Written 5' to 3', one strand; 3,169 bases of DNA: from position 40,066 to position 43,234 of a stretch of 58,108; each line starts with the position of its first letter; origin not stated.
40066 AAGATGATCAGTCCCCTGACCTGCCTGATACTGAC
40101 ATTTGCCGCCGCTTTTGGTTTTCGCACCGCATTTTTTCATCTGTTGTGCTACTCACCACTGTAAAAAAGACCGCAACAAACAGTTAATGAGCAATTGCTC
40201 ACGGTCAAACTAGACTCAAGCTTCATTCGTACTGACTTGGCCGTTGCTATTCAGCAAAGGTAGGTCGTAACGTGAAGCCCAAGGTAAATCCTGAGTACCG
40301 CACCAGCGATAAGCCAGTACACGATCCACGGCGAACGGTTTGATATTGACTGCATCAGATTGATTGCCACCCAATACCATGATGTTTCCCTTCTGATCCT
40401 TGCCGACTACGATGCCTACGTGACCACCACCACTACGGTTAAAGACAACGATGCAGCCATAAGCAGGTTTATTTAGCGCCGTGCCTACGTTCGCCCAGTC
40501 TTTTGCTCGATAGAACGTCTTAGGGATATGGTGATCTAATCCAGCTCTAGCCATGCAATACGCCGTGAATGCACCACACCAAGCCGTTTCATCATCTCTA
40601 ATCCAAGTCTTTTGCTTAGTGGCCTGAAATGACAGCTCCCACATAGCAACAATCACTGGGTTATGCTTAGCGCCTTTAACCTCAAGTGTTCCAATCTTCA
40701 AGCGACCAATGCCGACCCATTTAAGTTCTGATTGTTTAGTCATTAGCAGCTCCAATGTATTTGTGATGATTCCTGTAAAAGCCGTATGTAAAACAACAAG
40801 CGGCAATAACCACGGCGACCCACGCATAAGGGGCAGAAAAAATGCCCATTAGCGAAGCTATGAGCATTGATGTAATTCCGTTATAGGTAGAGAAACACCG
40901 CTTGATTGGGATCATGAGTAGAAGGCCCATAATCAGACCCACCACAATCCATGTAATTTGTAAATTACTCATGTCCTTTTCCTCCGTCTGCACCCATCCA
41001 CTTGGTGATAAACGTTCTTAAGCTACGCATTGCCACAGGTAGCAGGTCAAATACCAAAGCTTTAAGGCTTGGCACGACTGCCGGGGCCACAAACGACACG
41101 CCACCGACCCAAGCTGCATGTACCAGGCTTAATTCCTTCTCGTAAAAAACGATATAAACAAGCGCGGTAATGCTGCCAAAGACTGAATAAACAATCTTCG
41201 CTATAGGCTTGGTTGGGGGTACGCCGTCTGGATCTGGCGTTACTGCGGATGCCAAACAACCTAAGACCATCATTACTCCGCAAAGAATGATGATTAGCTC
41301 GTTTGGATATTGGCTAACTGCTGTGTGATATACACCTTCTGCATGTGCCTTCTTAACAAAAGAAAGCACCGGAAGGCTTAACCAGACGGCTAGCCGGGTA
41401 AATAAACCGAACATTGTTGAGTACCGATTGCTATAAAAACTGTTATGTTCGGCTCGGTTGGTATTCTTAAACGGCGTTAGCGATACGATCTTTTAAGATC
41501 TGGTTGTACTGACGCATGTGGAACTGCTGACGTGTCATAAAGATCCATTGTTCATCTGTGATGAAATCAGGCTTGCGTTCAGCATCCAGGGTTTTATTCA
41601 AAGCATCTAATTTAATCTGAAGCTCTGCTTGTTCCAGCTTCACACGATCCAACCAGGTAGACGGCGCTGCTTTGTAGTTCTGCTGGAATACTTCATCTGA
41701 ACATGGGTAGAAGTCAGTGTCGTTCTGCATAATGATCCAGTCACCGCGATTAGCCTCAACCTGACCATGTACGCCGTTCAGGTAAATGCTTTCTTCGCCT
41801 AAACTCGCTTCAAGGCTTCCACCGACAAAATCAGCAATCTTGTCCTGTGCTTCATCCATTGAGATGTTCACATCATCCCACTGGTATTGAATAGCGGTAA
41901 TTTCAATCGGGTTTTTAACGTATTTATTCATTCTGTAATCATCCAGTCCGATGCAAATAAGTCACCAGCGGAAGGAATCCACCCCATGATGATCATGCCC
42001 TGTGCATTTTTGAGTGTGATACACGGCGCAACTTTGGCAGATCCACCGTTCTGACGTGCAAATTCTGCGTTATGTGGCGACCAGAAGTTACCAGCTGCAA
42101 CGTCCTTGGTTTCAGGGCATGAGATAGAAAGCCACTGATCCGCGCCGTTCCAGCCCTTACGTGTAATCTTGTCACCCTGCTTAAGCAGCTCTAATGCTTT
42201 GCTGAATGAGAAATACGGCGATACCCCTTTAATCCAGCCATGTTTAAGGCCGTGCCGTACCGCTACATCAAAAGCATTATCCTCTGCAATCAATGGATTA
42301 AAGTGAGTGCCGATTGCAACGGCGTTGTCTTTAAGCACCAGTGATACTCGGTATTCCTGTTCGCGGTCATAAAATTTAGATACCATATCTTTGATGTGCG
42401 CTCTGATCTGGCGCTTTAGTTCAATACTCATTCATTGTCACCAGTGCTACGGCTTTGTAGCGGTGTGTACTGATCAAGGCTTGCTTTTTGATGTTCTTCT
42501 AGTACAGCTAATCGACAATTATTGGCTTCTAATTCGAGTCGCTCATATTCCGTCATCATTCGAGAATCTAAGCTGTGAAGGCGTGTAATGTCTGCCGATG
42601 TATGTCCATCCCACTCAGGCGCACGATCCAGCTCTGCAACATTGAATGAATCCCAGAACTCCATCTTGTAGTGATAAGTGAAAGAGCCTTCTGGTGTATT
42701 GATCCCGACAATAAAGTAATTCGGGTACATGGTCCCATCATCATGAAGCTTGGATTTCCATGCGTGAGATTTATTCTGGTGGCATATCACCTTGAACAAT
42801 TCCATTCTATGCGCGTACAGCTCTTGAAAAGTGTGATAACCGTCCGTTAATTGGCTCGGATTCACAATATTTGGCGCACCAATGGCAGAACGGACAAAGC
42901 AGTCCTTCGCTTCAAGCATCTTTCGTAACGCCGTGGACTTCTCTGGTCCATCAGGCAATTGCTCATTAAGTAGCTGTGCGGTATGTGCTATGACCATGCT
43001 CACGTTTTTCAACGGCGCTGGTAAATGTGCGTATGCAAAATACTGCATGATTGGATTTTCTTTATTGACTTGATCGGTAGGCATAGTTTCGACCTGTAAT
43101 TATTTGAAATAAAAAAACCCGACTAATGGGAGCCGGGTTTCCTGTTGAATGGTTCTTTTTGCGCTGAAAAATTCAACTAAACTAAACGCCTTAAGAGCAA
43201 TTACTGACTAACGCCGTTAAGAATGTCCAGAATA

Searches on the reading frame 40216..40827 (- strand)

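Call 13: search_protein_families(library=pfam, proteins=[window:40216-40827:-], max_evalue=0.01)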
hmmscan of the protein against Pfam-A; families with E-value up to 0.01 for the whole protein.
window:40216-40827:- (203 aa): 3 families
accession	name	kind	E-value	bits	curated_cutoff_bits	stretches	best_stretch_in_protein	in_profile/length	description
PF05257.22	CHAP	-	5e-10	40.2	26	1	79-155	4-81/81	CHAP domain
PF10030.15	DUF2272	-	0.0028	18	27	0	77-104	42-69/191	Uncharacterized protein conserved in bacteria (DUF2272)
PF00877.26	NLPC_P60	-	0.0061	17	23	1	84-145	16-76/105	NlpC/P60 family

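Call 14: search_protein_families(library=phrogs, proteins=[window:40216-40827:-], max_evalue=0.001)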
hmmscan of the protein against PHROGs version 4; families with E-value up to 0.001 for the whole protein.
window:40216-40827:- (203 aa): 3 families
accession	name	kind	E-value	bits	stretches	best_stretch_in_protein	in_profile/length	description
phrog_1259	-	tail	4.2e-41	141.7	1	29-202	983-1153/1179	baseplate hub subunit and tail lysozyme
phrog_9589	-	lysis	1.2e-10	42.8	1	79-159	47-129/281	endolysin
phrog_329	-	tail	0.00016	21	1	84-156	563-631/949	minor tail protein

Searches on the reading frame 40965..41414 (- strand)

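Call 13: search_protein_families(library=pfam, proteins=[window:40965-41414:-], max_evalue=0.01)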
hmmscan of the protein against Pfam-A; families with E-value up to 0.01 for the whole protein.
window:40965-41414:- (149 aa): 0 families

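Call 14: search_protein_families(library=phrogs, proteins=[window:40965-41414:-], max_evalue=0.001)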
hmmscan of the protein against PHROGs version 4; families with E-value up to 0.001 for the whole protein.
window:40965-41414:- (149 aa): 2 families
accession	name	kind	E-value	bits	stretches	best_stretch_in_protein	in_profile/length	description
phrog_16201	-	unknown function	4.7e-73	245.2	1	1-146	1-146/148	-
phrog_20669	-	unknown function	3.1e-10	41.1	1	31-121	44-135/162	-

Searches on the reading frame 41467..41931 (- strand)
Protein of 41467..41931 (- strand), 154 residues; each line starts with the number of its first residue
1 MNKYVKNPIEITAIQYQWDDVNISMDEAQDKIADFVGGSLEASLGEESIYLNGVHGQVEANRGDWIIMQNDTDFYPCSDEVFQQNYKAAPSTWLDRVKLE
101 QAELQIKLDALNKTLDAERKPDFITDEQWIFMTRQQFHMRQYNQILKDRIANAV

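Call 13: search_protein_families(library=pfam, proteins=[window:41467-41931:-], max_evalue=0.01)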
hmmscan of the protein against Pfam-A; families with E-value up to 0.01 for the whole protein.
window:41467-41931:- (154 aa): 1 family
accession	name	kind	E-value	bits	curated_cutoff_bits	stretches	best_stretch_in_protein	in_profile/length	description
PF21825.2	crAss001_48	-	1.7e-15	57.1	24.8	1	92-151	2-60/61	crAss001_48 related protein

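Call 14: search_protein_families(library=phrogs, proteins=[window:41467-41931:-], max_evalue=0.001)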
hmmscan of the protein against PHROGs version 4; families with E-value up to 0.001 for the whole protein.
window:41467-41931:- (154 aa): 9 families
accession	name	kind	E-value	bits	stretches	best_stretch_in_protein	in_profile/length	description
phrog_19511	-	unknown function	4.9e-74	248.5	1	1-152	1-151/155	-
phrog_419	-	unknown function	1.7e-16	61.5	1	1-91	41-125/300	-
phrog_3934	-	unknown function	2.1e-13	51.3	1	26-153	82-170/336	-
phrog_1810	-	unknown function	2.7e-12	48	1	2-97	8-101/166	-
phrog_4502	-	unknown function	1.4e-10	42.5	1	1-88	1-85/190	-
phrog_774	-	unknown function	1.5e-09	39.2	1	80-152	53-124/134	-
phrog_32732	-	unknown function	1.1e-07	32.7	1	79-152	79-158/159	-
phrog_36774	-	unknown function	5.5e-07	31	1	53-88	43-78/86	-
phrog_33170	-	unknown function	0.0003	21.9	1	55-88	87-120/124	-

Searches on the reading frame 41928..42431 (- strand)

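Call 13: search_protein_families(library=pfam, proteins=[window:41928-42431:-], max_evalue=0.01)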
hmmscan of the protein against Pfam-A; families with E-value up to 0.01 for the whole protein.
window:41928-42431:- (167 aa): 1 family
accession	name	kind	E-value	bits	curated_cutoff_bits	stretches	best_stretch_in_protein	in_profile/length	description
PF11195.14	Tad2-like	-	6.7e-19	68.6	25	1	75-165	2-72/73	Thoeris anti-defense 2-like domain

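Call 14: search_protein_families(library=phrogs, proteins=[window:41928-42431:-], max_evalue=0.001)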
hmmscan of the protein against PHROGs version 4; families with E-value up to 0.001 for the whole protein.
window:41928-42431:- (167 aa): 3 families
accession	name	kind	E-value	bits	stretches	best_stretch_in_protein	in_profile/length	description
phrog_872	-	unknown function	3e-26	93.4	1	71-166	86-171/172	-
phrog_1048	-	unknown function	3.1e-21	77.3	1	67-166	103-194/211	-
phrog_30130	-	unknown function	1.1e-06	29.1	1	76-165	178-258/262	-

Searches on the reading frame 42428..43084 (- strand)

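Call 13: search_protein_families(library=pfam, proteins=[window:42428-43084:-], max_evalue=0.01)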
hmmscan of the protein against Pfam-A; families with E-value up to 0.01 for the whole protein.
window:42428-43084:- (218 aa): 1 family
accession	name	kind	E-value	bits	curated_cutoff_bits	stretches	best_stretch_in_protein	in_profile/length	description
PF25311.1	WDGH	-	2.9e-41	140.1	27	1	78-171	2-96/97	WDGH domain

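Call 14: search_protein_families(library=phrogs, proteins=[window:42428-43084:-], max_evalue=0.001)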
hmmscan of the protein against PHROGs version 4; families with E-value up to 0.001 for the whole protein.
window:42428-43084:- (218 aa): 5 families
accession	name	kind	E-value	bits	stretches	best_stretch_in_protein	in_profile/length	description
phrog_3392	-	unknown function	1.9e-51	176.8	1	74-172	204-302/310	-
phrog_1761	-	unknown function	9.3e-26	91.8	1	4-70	74-140/148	-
phrog_3769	-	unknown function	1.3e-22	81.4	1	77-182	63-170/186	-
phrog_5120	-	unknown function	5.6e-22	78.8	1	11-68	13-70/79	-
phrog_21846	-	unknown function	1.5e-20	74.7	1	109-173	282-347/354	-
